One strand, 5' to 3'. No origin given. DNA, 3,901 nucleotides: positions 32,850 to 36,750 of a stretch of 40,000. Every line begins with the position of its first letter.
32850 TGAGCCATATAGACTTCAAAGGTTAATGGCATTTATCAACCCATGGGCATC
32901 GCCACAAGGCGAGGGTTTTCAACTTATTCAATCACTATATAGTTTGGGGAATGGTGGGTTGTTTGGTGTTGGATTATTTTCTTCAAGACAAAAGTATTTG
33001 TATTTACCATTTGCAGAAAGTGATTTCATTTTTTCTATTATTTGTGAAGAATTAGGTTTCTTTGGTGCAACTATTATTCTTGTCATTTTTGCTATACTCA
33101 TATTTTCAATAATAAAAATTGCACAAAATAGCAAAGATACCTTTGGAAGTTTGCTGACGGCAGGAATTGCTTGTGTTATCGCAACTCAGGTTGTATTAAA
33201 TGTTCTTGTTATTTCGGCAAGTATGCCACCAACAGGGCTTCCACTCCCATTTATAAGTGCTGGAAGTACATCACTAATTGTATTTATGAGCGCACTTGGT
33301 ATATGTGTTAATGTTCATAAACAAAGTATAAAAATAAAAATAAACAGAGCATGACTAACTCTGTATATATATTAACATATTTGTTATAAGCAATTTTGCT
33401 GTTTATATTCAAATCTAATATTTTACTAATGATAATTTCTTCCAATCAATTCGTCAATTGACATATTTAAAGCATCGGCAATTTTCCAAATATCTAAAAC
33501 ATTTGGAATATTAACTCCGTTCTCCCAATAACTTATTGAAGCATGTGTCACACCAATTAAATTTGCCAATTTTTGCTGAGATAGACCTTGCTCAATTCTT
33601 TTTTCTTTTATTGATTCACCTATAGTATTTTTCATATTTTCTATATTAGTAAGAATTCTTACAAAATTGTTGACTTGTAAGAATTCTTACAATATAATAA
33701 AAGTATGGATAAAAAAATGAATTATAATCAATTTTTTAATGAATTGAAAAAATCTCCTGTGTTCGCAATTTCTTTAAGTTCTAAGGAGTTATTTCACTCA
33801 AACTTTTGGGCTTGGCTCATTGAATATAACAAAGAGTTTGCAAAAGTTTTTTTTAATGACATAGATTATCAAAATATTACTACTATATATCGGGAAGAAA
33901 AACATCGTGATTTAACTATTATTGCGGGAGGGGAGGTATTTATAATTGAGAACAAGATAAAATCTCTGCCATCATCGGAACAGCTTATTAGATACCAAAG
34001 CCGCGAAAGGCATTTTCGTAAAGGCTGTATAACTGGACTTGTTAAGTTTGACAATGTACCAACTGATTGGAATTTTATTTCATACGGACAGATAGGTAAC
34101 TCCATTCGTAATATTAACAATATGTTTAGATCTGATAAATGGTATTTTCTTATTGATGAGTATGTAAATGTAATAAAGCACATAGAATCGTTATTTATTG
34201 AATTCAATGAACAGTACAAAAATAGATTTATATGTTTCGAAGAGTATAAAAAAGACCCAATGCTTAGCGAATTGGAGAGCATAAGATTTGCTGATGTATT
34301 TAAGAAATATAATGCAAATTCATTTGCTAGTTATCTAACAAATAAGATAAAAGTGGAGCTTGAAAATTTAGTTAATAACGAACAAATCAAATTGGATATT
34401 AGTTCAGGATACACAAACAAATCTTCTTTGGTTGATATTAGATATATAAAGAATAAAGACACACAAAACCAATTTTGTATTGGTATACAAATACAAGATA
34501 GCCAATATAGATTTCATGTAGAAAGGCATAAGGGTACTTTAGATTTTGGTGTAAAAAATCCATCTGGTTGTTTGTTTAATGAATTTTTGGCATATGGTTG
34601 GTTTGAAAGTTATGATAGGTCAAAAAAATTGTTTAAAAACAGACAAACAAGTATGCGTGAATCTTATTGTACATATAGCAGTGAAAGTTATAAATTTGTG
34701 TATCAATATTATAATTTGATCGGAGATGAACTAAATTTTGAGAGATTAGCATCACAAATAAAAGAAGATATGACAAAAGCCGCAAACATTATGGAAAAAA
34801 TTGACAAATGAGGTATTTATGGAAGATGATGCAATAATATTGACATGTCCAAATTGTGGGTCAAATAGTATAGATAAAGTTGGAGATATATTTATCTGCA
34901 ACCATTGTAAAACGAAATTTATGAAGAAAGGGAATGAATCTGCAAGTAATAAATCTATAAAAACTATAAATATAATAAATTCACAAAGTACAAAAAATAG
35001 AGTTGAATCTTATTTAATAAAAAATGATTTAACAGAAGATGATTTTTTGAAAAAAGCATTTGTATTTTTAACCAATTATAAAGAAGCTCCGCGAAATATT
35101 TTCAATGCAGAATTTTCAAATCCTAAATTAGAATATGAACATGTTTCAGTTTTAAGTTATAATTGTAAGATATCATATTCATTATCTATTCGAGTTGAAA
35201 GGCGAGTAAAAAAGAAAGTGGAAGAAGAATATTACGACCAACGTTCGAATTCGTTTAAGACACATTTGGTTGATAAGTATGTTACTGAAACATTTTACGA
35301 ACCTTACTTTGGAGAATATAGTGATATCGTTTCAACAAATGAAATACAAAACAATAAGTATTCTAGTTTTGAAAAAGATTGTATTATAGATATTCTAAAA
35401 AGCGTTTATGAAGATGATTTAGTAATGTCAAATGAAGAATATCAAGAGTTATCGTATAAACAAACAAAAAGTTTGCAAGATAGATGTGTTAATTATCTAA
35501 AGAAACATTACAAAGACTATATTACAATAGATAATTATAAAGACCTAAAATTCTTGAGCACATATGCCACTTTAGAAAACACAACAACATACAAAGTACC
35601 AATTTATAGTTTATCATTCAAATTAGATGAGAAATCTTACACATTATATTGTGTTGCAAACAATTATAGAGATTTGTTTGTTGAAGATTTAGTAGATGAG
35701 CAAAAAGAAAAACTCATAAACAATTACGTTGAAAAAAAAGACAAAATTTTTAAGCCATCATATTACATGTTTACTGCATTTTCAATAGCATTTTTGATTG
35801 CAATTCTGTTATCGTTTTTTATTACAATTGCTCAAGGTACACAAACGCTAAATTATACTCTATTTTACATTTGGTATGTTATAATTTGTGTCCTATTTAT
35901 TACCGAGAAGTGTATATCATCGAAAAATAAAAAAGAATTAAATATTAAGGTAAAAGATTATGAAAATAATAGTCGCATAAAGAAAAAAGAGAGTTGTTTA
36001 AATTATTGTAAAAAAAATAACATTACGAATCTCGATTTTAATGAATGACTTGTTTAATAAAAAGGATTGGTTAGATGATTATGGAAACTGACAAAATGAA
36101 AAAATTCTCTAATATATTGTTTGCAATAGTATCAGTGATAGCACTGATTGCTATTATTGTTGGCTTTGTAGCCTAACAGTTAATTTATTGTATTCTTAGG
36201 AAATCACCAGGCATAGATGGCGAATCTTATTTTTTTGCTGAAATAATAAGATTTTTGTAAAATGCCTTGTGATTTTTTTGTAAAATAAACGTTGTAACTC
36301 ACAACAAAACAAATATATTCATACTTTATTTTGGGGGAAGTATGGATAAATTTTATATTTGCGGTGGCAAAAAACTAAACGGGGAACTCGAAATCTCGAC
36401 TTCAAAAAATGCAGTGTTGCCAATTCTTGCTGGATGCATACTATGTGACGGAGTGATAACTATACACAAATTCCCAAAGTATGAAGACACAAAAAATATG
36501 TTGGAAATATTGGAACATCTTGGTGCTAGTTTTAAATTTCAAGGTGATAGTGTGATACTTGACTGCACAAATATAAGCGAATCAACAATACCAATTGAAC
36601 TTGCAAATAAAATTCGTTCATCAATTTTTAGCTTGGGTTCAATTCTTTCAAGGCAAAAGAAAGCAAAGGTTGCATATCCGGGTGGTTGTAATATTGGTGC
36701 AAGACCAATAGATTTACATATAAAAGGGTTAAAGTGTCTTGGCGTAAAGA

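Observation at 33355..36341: Roughly 2.8-kb foreign-looking cassette splitting the dcw cluster: XRE repressor, PD-(D/E)XK nuclease, Zn-ribbon/2-TM protein and TM micro-ORF (best candidate for a novel system)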

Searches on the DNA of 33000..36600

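Call 93: search_rna_families(source=window, start=33000, end=36600, threshold=evalue, max_evalue=1)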
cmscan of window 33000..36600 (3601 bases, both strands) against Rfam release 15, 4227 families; matches with E-value up to 1: 0.
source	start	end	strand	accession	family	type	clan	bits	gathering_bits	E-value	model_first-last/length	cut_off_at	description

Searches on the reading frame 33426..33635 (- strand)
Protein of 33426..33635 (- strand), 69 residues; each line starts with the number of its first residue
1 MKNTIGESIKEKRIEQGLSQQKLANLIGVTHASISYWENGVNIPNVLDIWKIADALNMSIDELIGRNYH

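Call 3: search_protein_families(library=pfam, proteins=[window:33426-33635:-], max_evalue=1)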
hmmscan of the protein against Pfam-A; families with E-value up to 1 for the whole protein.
window:33426-33635:- (69 aa): 13 families
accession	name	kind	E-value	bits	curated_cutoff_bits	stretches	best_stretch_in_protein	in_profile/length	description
PF01381.28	HTH_3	-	2.7e-18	66.2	23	1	9-63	1-55/55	Helix-turn-helix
PF12844.13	HTH_19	-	9.7e-09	35.5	30.2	1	6-64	1-59/64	Helix-turn-helix domain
PF13560.12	HTH_31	-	2.5e-07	31.3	27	1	6-62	3-60/64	Helix-turn-helix domain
PF13443.12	HTH_26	-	3.4e-06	27.7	22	1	9-66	2-60/63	Cro/C1-type HTH DNA-binding domain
PF14549.12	P22_Cro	-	0.00022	21.4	30.2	1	19-45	11-35/60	DNA-binding transcriptional regulator Cro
PF07022.19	Phage_CI_repr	-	0.0045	17.7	22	1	19-65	14-59/65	Bacteriophage CI repressor helix-turn-helix domain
PF22495.2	HTH_92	-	0.0052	16.5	27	1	11-45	2-36/45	RsaL-like HTH domain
PF15943.11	YdaS_toxin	-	0.012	15.8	30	1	16-44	7-36/65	Bacterial toxin YdaS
PF13545.12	HTH_Crp_2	-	0.014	15.8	27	1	12-35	17-40/70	Crp-like helix-turn-helix domain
PF13744.12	HTH_37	-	0.026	14.8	27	1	2-40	16-54/80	Helix-turn-helix domain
PF13936.12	HTH_38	-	0.038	14.2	27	1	12-36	15-39/44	Helix-turn-helix domain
PF05269.17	Phage_CII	-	0.11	13.2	21.3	1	18-39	24-45/91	Bacteriophage CII protein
PF00157.23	Pou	-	0.21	12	27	1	7-32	11-36/72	Pou domain - N-terminal to homeobox domain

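Call 4: search_protein_families(library=padloc, proteins=[window:33426-33635:-], max_evalue=1)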
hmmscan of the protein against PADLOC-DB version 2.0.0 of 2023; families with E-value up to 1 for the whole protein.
window:33426-33635:- (69 aa): 27 families (the best 25 are shown)
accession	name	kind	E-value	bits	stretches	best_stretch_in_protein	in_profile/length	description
PDLC04775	PDC-M69A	-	4.1e-10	38.2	1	3-65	6-68/113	-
PDLC03947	RmrA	-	8.3e-10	36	1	2-60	9-67/383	-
PDLC03952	RmrA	-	1.9e-09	34.9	1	4-60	22-78/395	-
PDLC02926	HTH_VI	-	2.5e-09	35.3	1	5-63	2-60/92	-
PDLC03951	RmrA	-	7.5e-09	33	1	7-61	11-65/400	-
PDLC03954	RmrA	-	8.7e-09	32.8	1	4-61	10-67/380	-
PDLC03944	RmrA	-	5.9e-07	26.9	1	3-59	5-61/384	-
PDLC03948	RmrA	-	7.1e-07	26.4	1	6-59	10-63/397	-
PDLC04142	capH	-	1.3e-06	27.4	1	1-67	3-69/103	capH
PDLC03665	Control_protein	-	1.9e-06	26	1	5-64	9-69/77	control protein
PDLC03265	MTase_II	-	1.9e-06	25.6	1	2-56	165-224/333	Type II methyltransferase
PDLC03949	RmrA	-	4.1e-06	23.9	1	12-60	10-58/363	-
PDLC03664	Control_protein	-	1.4e-05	23.5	1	5-63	14-72/74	control protein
PDLC03666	Control_protein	-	1.5e-05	23.3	1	3-63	5-65/77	control protein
PDLC03945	RmrA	-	4e-05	20.9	1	5-59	3-57/394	-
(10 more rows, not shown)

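Call 5: search_protein_families(library=ncbifam, proteins=[window:33426-33635:-], max_evalue=1)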
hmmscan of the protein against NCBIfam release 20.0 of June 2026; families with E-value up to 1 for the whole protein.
window:33426-33635:- (69 aa): 26 families (the best 25 are shown)
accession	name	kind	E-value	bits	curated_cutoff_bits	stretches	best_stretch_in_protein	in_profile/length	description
NF041951.1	phage_RstR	subfamily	2.1e-15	56.9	80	1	5-67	3-65/108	RstR family transcriptional repressor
TIGR03070.1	couple_hipB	subfamily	2.2e-11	43.5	71.65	1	4-59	2-57/58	type II toxin-antitoxin system Y4mF family antitoxin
NF007257.0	PRK09706.1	subfamily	2.5e-10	40.3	101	1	3-59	4-60/135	transcriptional repressor DicA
NF047948.1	male_kill_WMK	equivalog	9.5e-10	38.4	300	1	3-66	161-224/300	WO male-killing family protein Wmk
NF007408.0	PRK09943.1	equivalog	5.5e-08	32.6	211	1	4-63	7-66/185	HTH-type transcriptional regulator PuuR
NF006015.0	PRK08154.1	subfamily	2.6e-07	30.1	204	1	3-67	29-93/314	anaerobic benzoate catabolism transcriptional regulator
TIGR03830.1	CxxCG_CxxCG_HTH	subfamily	7e-07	29.1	61.8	1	4-45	65-106/127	type II TA system antitoxin MqsA family protein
NF041575.1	antitoxPezA_Strep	equivalog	3e-06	27.3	290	1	5-66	2-63/158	type II toxin-antitoxin system antitoxin PezA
NF007271.0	PRK09726.1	equivalog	1.5e-05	24.9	79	1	8-60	16-68/88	type II toxin-antitoxin system antitoxin HipB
NF052239.1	antitox_spr1629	equivalog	1.9e-05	23.9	335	1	5-58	3-56/377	spr1629 family repressor/antitoxin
TIGR00270.2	TIGR00270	equivalog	2.9e-05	23.9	110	1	6-61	77-132/159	multiprotein bridging factor aMBF1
NF040522.1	VC1465_fam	subfamily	0.00014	21.9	70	1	9-42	1-34/111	VC1465 family Xer recombination activation factor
NF003162.0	PRK04140.1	equivalog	0.00015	20.9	263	1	6-61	128-183/317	transcriptional regulator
NF046032.1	TransRegSlrRBacil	equivalog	0.0014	18.7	250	1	5-64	2-62/149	HTH-type transcriptional regulator SlrR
NF041493.1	MobT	equivalog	0.0045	15.8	600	1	9-45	1-37/383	MobT family relaxase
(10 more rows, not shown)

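Call 71: search_protein_families(library=phrogs, proteins=[window:33426-33635:-], max_evalue=0.01)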
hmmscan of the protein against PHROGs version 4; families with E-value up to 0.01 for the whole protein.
window:33426-33635:- (69 aa): 34 families (the best 25 are shown)
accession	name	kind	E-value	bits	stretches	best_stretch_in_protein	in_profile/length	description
phrog_8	-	transcription regulation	1.2e-18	68.7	1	2-67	74-139/346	transcriptional regulator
phrog_3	-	transcription regulation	9.9e-16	59.5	1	1-66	85-148/430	transcriptional repressor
phrog_4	-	transcription regulation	5.6e-15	56.2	1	1-65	133-193/400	transcriptional repressor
phrog_2439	-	transcription regulation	3.7e-10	40.2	1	3-61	6-64/367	transcriptional regulator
phrog_1373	-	transcription regulation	2.7e-09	38.2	1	5-63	64-122/166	transcriptional regulator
phrog_2967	-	transcription regulation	2.3e-08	34.9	1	2-65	8-71/225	transcriptional regulator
phrog_5823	-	transcription regulation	2.9e-08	34.3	1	1-66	3-69/404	transcriptional regulator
phrog_2328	-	transcription regulation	9e-08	33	1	4-62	15-73/128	transcriptional repressor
phrog_7241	-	transcription regulation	1e-07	33.1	1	9-64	66-121/122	transcriptional regulator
phrog_32768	-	unknown function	1.3e-07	31.7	1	4-64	9-70/446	-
phrog_4836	-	transcription regulation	1.4e-07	32.2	1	4-47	75-118/194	CII-like regulator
phrog_2104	-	unknown function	5e-07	30.9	1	7-45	42-80/103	-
phrog_5119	-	unknown function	1.4e-05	25.9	1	5-42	54-91/152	-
phrog_38149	-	unknown function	8.8e-05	23.5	1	2-52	6-56/190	-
phrog_6831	-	transcription regulation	0.00019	22.4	1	14-42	15-43/68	transcriptional regulator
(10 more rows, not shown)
